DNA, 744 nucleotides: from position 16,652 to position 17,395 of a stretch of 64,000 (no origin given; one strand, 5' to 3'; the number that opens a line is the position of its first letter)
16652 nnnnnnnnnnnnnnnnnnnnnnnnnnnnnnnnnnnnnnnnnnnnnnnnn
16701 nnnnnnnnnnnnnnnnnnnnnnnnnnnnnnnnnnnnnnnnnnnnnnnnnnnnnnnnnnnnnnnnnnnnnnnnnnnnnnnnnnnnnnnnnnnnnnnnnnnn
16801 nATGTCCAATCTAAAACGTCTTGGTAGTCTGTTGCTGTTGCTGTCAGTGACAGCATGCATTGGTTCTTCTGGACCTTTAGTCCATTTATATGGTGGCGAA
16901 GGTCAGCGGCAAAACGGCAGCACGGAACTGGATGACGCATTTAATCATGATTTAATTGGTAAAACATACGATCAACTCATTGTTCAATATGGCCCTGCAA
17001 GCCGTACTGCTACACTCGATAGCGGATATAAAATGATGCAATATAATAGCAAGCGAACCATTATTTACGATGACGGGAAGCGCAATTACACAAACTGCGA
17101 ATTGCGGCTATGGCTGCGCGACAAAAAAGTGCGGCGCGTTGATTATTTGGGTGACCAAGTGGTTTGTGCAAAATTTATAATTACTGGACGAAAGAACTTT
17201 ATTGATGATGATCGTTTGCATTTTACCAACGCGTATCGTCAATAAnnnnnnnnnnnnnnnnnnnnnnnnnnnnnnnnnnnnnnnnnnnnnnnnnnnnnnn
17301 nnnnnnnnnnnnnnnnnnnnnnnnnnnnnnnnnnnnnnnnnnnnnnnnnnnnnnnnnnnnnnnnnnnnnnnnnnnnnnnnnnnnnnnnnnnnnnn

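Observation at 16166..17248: Tape-measure gene displaced to after g13, with an antisense lipoprotein gene filling the junction exactly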

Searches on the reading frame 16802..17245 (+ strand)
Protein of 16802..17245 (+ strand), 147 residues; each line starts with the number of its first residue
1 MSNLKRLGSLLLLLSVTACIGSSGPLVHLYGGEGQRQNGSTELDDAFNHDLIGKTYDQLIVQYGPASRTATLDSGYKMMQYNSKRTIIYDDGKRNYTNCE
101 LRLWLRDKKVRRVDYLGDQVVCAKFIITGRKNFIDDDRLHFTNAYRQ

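Call 5: search_protein_families(library=pfam, proteins=[window:16802-17245:+], max_evalue=0.01)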
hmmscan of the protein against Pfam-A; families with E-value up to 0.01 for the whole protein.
window:16802-17245:+ (147 aa): 0 families

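Call 6: search_protein_families(library=ncbifam, proteins=[window:16802-17245:+], max_evalue=0.01)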
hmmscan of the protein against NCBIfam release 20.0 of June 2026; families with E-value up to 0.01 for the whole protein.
window:16802-17245:+ (147 aa): 0 families

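Call 7: find_homologous_proteins(query=window:16802-17245:+, max_evalue=0.001)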
Query window:16802-17245:+ (147 aa): 6 proteins with E <= 0.001 among 26 candidates.
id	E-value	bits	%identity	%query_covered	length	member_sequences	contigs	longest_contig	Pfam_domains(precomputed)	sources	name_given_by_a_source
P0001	3.9e-94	330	100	100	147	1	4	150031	-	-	-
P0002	4.3e-69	249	78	99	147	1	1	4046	-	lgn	-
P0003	3.3e-63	230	73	99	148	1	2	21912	-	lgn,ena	-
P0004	2.2e-53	198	69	84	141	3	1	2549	-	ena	-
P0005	2.8e-50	188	64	94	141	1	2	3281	-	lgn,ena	-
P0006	9.4e-41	157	69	73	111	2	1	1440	-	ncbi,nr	ncbi:MAG: hypothetical protein K2Q32_02440, partial [Alphaproteobacteria bacterium]|nr:hypothetical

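Call 26: search_dna_similar(query=window:16802-17245:+, collection=phages, mode=protein, max_evalue=1)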
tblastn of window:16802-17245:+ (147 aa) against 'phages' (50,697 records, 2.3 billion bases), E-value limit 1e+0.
No match.

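Call 29: predict_structure(alignment_id=A1)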
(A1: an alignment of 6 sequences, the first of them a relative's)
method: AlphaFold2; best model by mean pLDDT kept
length: 147 residues; sequences in the alignment: 6
mean_pLDDT: 49.9   pTM: 0.39
mean pLDDT of the five models: 49.9, 44.6, 41.1, 38.0, 37.5
residues with pLDDT >= 90: 0; 70-90: 2; 50-70: 79; < 50: 66
segments of 3 or more residues with pLDDT < 50: 14-39, 77-90, 92-97, 129-147
pLDDT, mean of each block of 10 residues (from residue 1): 55 44 32 39 55 58 61 53 41 48 68 64 57 36 32
secondary structure, 60 per line:
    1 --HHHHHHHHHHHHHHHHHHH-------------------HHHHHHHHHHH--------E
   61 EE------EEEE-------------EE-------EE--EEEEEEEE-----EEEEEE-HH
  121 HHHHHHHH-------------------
elements in order: H3-21 H41-51 E60-62 E69-72 E99-106 E112-117 H119-128

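Call 31: search_protein_representatives(alignment_id=A1)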
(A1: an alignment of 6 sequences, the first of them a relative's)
Query: 6 sequences, 141 profile positions. Proteins with E-value up to 0.001 (for the whole library): 32; up to 1e-10: 21; up to 1e-30: 2. The best 32 are listed.
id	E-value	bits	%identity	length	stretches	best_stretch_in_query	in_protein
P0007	4.5e-35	137.0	-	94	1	47-136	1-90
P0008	1.5e-32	128.9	-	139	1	4-138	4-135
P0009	7.7e-22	94.1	-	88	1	52-138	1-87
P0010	1.6e-21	93.1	-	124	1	44-133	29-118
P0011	2.5e-21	92.5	-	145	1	44-139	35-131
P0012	3.8e-21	91.9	-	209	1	4-136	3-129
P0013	6.7e-20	87.8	-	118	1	35-133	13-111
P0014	3.6e-19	85.5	-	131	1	7-139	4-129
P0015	8.3e-19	84.3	-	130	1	40-138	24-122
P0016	1.9e-17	79.9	-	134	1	10-138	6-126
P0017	4.9e-17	78.6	-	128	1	44-131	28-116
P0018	9.8e-17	77.6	-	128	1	44-133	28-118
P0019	1.6e-16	76.9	-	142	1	7-137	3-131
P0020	1.5e-13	67.2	-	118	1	41-130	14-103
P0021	1.7e-13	67.1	-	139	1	50-137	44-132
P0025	2.7e-11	60.0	-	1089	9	55-92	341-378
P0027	5.6e-11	58.9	-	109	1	42-130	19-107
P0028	1.2e-10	57.8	-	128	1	48-131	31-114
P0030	5.5e-10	55.7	-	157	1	49-131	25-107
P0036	1.0e-04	38.6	-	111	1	39-127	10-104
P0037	2.5e-04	37.4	-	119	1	44-123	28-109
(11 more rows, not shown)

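Call 34: search_protein_families(library=pfam, proteins=[P0025, P0012, P0008, P0030], max_evalue=1)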
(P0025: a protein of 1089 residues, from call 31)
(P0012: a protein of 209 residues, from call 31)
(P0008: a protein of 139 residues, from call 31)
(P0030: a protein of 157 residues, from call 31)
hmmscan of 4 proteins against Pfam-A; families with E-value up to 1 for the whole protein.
P0025 (1089 aa): 6 families
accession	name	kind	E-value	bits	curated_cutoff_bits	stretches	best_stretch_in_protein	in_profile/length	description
PF07679.22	I-set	-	5.4e-26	90.9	23.7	1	877-942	12-79/90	Immunoglobulin I-set domain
PF22444.1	PaaX-like_Fer-like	-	7.5e-22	77.3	26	0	396-416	15-33/44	PaaX-like, ferredoxin-like domain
PF13927.12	Ig_3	-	3.7e-08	34.2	30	1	866-940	1-78/78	Immunoglobulin domain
PF21872.3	SAM_5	-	5.6e-08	32.9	27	0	40-60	19-39/55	SAM domain-like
PF00047.31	ig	-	3.1e-06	27.9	21.8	1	903-945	39-77/81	Immunoglobulin domain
PF07686.23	V-set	-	0.0042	17.7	26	1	917-951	71-106/109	Immunoglobulin V-set domain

P0012 (209 aa): 0 families

P0008 (139 aa): 0 families

P0030 (157 aa): 0 families

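Call 38: find_homologous_proteins(query=A2, max_evalue=0.001)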
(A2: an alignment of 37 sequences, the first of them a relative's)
Query A2 (37 sequences) (147 aa, profile of the alignment): 10 proteins with E <= 0.001 among 3343 candidates.
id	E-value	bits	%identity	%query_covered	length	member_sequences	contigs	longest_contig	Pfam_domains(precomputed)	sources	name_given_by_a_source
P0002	8.2e-45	169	78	99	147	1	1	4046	-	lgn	-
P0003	6.2e-44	167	73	99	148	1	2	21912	-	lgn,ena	-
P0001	1.2e-42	162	100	100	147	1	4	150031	-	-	-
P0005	7.2e-42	160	64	94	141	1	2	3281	-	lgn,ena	-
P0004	3.3e-41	158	69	84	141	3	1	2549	-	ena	-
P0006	5.0e-37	144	69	73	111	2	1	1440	-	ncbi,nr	ncbi:MAG: hypothetical protein K2Q32_02440, partial [Alphaproteobacteria bacterium]|nr:hypothetical 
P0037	8.6e-27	111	26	46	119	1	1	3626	-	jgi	jgi:hypothetical protein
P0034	1.6e-25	107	24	66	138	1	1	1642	-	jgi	jgi:hypothetical protein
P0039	2.8e-23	100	26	61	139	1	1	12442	-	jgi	jgi:hypothetical protein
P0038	7.6e-17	79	28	64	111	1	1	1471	-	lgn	-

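Call 39: find_encoding_contigs(protein=P0039, flank=6000, max_places=3)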
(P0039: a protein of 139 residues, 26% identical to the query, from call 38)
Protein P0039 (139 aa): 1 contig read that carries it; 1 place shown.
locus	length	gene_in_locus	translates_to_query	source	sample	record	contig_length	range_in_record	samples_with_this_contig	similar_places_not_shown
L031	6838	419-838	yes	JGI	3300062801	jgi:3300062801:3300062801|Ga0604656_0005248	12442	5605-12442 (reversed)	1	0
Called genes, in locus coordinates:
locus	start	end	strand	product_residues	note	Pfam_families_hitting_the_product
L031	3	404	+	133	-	?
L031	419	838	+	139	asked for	-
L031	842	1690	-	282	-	PF09931:Phage_phiJL001_Gp84_N, PF09356:Phage_BR0599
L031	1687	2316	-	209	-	PF09343:DUF2460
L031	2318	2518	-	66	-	PF09550:Phage_TAC_6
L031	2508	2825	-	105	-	PF11836:Phage_TAC_11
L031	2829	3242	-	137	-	PF06199:Phage_tail_2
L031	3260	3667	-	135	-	PF11367:Tail_completion_gp17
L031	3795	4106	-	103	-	PF05521:Phage_HCP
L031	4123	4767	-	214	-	PF05135:Phage_connect_1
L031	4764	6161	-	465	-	-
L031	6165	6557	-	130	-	-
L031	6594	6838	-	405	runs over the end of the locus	PF05065:Phage_capsid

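Call 40: find_encoding_contigs(protein=P0012, flank=6000, max_places=3)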
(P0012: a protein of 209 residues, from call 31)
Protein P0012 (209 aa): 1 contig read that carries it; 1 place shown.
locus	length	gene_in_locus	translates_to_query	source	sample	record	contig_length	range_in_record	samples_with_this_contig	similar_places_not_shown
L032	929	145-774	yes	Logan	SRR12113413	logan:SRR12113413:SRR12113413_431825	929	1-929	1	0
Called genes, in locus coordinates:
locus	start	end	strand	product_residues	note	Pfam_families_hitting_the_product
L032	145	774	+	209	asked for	-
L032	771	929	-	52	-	?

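Call 41: find_encoding_contigs(protein=P0037, flank=6000, max_places=3)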
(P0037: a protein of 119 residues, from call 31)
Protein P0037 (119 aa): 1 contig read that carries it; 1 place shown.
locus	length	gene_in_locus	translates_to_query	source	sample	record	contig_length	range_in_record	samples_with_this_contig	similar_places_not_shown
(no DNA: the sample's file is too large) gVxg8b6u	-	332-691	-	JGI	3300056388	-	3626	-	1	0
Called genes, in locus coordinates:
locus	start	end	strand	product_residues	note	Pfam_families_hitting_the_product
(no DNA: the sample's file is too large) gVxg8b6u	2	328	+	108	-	?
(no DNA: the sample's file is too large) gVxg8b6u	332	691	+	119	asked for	-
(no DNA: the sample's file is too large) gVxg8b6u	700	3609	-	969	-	PF13550:Phage-tail_3, PF23666:Rcc01698_C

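Call 47: find_encoding_contigs(protein=P0030, flank=6000, max_places=3)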
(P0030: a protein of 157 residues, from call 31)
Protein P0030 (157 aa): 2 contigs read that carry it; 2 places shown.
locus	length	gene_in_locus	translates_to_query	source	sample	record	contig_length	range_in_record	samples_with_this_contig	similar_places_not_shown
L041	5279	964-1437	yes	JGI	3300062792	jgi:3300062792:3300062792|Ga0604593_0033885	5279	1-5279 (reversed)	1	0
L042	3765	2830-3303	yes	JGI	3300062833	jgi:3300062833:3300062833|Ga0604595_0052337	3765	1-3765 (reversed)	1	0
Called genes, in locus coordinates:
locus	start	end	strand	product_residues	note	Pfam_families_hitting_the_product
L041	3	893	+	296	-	?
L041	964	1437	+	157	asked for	-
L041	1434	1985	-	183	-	PF03449:GreA_GreB_N, PF01272:GreA_GreB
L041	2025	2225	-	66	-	PF28077:THIVI_2564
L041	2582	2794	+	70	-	PF00313:CSD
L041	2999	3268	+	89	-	PF14542:Acetyltransf_CG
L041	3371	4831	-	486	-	PF01734:Patatin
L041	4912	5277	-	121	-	?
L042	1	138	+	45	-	?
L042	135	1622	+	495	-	PF00370:FGGY_N, PF02782:FGGY_C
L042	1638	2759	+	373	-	PF01384:PHO4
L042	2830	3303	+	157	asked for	-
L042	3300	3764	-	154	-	PF03449:GreA_GreB_N, PF01272:GreA_GreB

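Call 48: find_encoding_contigs(protein=P0015, flank=6000, max_places=3)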
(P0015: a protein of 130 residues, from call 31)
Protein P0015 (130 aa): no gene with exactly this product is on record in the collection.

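Call 49: find_encoding_contigs(protein=P0017, flank=6000, max_places=3)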
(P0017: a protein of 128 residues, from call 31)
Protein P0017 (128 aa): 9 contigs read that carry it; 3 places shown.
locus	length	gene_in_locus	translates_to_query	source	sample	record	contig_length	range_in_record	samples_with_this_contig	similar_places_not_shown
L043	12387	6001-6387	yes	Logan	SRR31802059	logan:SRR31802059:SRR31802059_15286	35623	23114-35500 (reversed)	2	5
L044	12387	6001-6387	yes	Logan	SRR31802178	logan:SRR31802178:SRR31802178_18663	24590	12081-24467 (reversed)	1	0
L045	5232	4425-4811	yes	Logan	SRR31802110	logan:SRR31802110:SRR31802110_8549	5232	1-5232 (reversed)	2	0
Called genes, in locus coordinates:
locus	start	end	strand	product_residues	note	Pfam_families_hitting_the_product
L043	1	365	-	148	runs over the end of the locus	PF00959:Phage_lysozyme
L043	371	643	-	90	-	-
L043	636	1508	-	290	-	PF10983:DUF2793, PF13884:Peptidase_S74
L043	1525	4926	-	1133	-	PF13550:Phage-tail_3, PF23666:Rcc01698_C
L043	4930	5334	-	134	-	PF00877:NLPC_P60 (weak)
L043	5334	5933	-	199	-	-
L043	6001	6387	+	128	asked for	-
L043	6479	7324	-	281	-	PF09931:Phage_phiJL001_Gp84_N, PF09356:Phage_BR0599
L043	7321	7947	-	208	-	PF09343:DUF2460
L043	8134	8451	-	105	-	PF11836:Phage_TAC_11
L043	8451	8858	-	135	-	PF06199:Phage_tail_2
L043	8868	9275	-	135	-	PF11367:Tail_completion_gp17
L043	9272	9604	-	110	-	PF05521:Phage_HCP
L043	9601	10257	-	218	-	PF05135:Phage_connect_1 (weak)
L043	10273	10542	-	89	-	-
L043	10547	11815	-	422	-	-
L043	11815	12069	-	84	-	-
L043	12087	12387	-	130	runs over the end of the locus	-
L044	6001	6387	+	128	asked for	-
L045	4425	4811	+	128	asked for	-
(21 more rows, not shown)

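Call 51: find_encoding_contigs(protein=P0027, flank=6000, max_places=3)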
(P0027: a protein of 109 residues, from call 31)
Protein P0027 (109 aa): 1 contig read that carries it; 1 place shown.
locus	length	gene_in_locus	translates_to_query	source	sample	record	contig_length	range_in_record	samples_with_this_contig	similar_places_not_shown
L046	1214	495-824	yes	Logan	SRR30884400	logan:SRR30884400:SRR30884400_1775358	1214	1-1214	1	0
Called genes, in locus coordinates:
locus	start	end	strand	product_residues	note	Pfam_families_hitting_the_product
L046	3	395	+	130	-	?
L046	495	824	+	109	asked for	-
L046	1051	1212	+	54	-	?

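Call 52: find_encoding_contigs(protein=P0021, flank=6000, max_places=3)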
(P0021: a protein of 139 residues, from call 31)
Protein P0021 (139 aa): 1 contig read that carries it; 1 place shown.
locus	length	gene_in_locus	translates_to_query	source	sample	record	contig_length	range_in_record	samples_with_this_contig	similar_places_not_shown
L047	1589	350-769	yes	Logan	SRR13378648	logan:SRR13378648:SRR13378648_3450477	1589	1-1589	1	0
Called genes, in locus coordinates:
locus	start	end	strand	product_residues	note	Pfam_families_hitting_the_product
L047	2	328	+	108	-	?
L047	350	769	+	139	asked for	-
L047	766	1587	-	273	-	?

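Call 54: predict_structure(alignment_id=A2)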
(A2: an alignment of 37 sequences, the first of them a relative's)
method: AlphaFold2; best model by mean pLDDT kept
length: 147 residues; sequences in the alignment: 37
mean_pLDDT: 85.4   pTM: 0.69
mean pLDDT of the five models: 85.4, 84.6, 84.4, 84.0, 82.1
residues with pLDDT >= 90: 93; 70-90: 24; 50-70: 17; < 50: 13
segments of 3 or more residues with pLDDT < 50: 25-35
pLDDT, mean of each block of 10 residues (from residue 1): 81 79 49 54 91 98 98 98 96 95 98 94 96 89 53
secondary structure, 60 per line:
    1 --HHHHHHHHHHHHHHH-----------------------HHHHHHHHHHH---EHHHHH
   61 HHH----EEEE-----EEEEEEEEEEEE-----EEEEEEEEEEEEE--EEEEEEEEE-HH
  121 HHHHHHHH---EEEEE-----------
elements in order: H3-17 H41-51 H56-63 E68-71 E77-88 E94-106 E109-117 H119-128 E132-136

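Call 56: fold_search(model_id=the predicted structure, library=pdb)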
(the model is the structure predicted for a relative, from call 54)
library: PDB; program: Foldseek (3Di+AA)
matches with E <= 10: 993; with E <= 0.001: 0
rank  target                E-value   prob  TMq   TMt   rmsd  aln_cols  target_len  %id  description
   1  6ni0                  3.1e-02  0.96  0.27  0.17   6.7        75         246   12  Crystal Structure of the Beta Lactamase Class D YbxI from Burkholderia thailandensis (released 2019-01-16)
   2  4h0a_A                5.4e-02  1.00  0.33  0.17   3.1        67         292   18  Crystal structure of a cysteine-rich secretory protein (SAV1118) from Staphylococcus aureus subsp. aureus Mu50 at 1.90 (released 2012-09-26)
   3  4h0a_B                5.4e-02  1.00  0.33  0.17   3.1        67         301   18  Crystal structure of a cysteine-rich secretory protein (SAV1118) from Staphylococcus aureus subsp. aureus Mu50 at 1.90 (released 2012-09-26)
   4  3g8z                  7.8e-02  0.28  0.22  0.24   9.2       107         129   16  Crystal structure of protein of unknown function with cystatin-like fold (NP_639274.1) from Xanthomonas campestris at 1. (released 2009-02-24)
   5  5wam_A                1.1e-01  0.82  0.31  0.41   6.1        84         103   15  Structure of BamE from Neisseria gonorrhoeae (released 2017-12-06)
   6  1grt                  1.3e-01  0.23  0.21  0.09   9.1        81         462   18  HUMAN GLUTATHIONE REDUCTASE A34E/R37W MUTANT (released 1997-06-16)
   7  1ges_A                1.4e-01  0.28  0.22  0.09   9.8        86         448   22  ANATOMY OF AN ENGINEERED NAD-BINDING SITE (released 1994-11-01)
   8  8yhg_B                1.5e-01  0.30  0.25  0.26  10.7       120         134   14  The complex structure of SdnG with its analogue of substrate (released 2025-10-22)
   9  5wam_B                1.7e-01  0.69  0.31  0.42   5.9        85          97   15  Structure of BamE from Neisseria gonorrhoeae (released 2017-12-06)
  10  4ifa                  1.8e-01  0.99  0.29  0.15   5.0        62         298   19  1.5 Angstrom resolution crystal structure of an extracellular protein containing a SCP domain from Bacillus anthracis st (released 2012-12-26)
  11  8yi8_A                1.9e-01  0.28  0.24  0.27  10.6       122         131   14  The complex structure of SdnG with product (released 2025-10-22)
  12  1ges_B                1.9e-01  0.21  0.21  0.09   9.2        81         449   21  ANATOMY OF AN ENGINEERED NAD-BINDING SITE (released 1994-11-01)
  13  3djj                  2.1e-01  0.23  0.21  0.09   8.9        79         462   19  Catalytic cycle of human glutathione reductase near 1 A resolution (released 2008-08-05)
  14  3ehc_A                2.2e-01  0.21  0.23  0.25  10.2       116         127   15  Crystal structure of a snoal-like polyketide cyclase (atu3018) from agrobacterium tumefaciens str. c58 at 2.12 A resol (released 2008-09-23)
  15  8yi8_C                2.3e-01  0.28  0.24  0.25   8.9        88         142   12  The complex structure of SdnG with product (released 2025-10-22)
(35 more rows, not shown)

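Call 59: fold_search(model_id=the predicted structure, library=viral)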
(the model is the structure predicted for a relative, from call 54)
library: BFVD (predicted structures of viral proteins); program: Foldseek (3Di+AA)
matches with E <= 10: 994; with E <= 0.001: 2
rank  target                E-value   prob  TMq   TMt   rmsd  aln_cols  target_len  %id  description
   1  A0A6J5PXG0            2.1e-05  1.00  0.43  0.60  12.6       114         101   19  Uncharacterized protein [uncultured Caudovirales phage]
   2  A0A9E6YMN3            7.9e-04  1.00  0.40  0.69   2.9        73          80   20  Lipoprotein SmpA/OmlA domain-containing protein [Pseudomonas phage PP9W2]
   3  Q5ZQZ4                1.7e-02  1.00  0.32  0.36   3.2        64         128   16  Lipoprotein SmpA/OmlA domain-containing protein [Pseudomonas phage B3]
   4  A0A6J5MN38            2.6e-02  0.63  0.25  0.26   9.7       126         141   11  Uncharacterized protein [uncultured Caudovirales phage]
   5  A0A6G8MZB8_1          6.8e-02  0.41  0.22  0.04  18.6       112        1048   20  DNA-directed RNA polymerase [Cedratvirus kamchatka]
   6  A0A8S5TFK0            7.7e-02  0.63  0.25  0.38  10.3        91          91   14  Uncharacterized protein [Phage sp. ctL4h4]
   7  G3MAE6                8.2e-02  0.77  0.26  0.15   5.5        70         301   14  Gp405 [Bacillus phage G]
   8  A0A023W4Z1            9.8e-02  0.98  0.26  0.34   3.9        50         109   12  Uncharacterized protein [Serratia phage PS2]
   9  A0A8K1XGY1            1.4e-01  0.25  0.26  0.05  16.8       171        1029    9  (no name in the UniProt tables at hand)
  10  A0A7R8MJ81            1.5e-01  0.82  0.24  0.19   3.6        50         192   14  Uncharacterized protein [Klebsiella phage vB_KvM-Eowyn]
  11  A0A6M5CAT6            1.5e-01  0.57  0.25  0.25   9.0        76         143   18  Single-stranded DNA binding protein [Shigella phage 2019SD1]
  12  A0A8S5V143            1.5e-01  0.30  0.28  0.15  14.8       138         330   10  Tail protein [Siphoviridae sp. ct3r22]
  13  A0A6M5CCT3            1.6e-01  0.38  0.21  0.03  11.6        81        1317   16  Tail protein [Vibrio phage Vc1]
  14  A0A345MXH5            2.0e-01  0.20  0.19  0.08  15.0       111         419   13  (no name in the UniProt tables at hand)
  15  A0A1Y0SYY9            2.2e-01  0.44  0.24  0.25  10.6        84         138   14  Uncharacterized protein [Pseudomonas phage Phabio]
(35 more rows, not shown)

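Call 69: search_solved_structures(query=A2, max_evalue=10, show_alignments=2)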
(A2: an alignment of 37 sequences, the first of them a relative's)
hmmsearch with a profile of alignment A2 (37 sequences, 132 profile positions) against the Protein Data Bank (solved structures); distinct sequences matched with E-value up to 10: 1.
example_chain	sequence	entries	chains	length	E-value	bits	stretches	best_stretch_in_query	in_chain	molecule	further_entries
7txx_A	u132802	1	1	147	0.07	15.9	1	26-76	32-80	BA5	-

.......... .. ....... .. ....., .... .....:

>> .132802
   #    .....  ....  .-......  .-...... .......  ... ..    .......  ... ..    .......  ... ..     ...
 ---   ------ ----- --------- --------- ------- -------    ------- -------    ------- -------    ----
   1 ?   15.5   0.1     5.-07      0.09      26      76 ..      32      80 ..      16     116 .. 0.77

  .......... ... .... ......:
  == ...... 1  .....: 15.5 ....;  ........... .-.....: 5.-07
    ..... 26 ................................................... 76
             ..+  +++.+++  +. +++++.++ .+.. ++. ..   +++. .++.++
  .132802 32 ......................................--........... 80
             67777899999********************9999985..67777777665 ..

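Call 70: search_protein_families(library=phrogs, proteins=[window:16802-17245:+], max_evalue=0.01)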
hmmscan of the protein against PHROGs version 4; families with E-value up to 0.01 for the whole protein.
window:16802-17245:+ (147 aa): 0 families

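Call 72: search_protein_families(library=ncbifam, proteins=[L043:5334-5933:-], max_evalue=0.01)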
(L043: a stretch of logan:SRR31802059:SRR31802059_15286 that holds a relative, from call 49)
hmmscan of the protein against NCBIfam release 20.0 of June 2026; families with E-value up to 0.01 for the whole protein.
L043:5334-5933:- (199 aa): 2 families
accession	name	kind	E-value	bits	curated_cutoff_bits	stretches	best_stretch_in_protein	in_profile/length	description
NF058675.1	RcGTA_tape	equivalog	2.7e-14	53.5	220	1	10-198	33-219/220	RcGTA-type gene transfer agent tail tape measure protein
NF047706.1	LIC12611_phage_tail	subfamily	2.8e-05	23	480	1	103-167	528-587/628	LIC12611 family phage tail protein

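Call 75: find_encoding_contigs(protein=P0028, flank=5000, max_places=2)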
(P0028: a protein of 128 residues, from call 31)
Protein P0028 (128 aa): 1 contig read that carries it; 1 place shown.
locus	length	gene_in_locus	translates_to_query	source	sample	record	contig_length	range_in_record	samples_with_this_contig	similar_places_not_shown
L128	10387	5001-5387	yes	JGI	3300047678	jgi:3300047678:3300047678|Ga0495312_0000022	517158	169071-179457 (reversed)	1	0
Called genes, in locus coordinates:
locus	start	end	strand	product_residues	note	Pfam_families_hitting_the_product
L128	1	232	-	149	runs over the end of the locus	PF00959:Phage_lysozyme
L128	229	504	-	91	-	-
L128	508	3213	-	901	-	PF13550:Phage-tail_3, PF23666:Rcc01698_C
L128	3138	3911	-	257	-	-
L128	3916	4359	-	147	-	PF00877:NLPC_P60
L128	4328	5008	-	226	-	-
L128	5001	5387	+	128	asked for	-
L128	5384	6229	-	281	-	PF09931:Phage_phiJL001_Gp84_N, PF09356:Phage_BR0599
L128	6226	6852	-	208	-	PF09343:DUF2460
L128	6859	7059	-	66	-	PF09550:Phage_TAC_6 (weak)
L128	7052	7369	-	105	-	PF11836:Phage_TAC_11 (weak)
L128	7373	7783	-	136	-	PF06199:Phage_tail_2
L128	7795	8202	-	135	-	PF11367:Tail_completion_gp17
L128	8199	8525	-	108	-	PF05521:Phage_HCP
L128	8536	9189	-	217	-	PF05135:Phage_connect_1 (weak)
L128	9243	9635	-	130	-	-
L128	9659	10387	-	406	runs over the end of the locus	PF05065:Phage_capsid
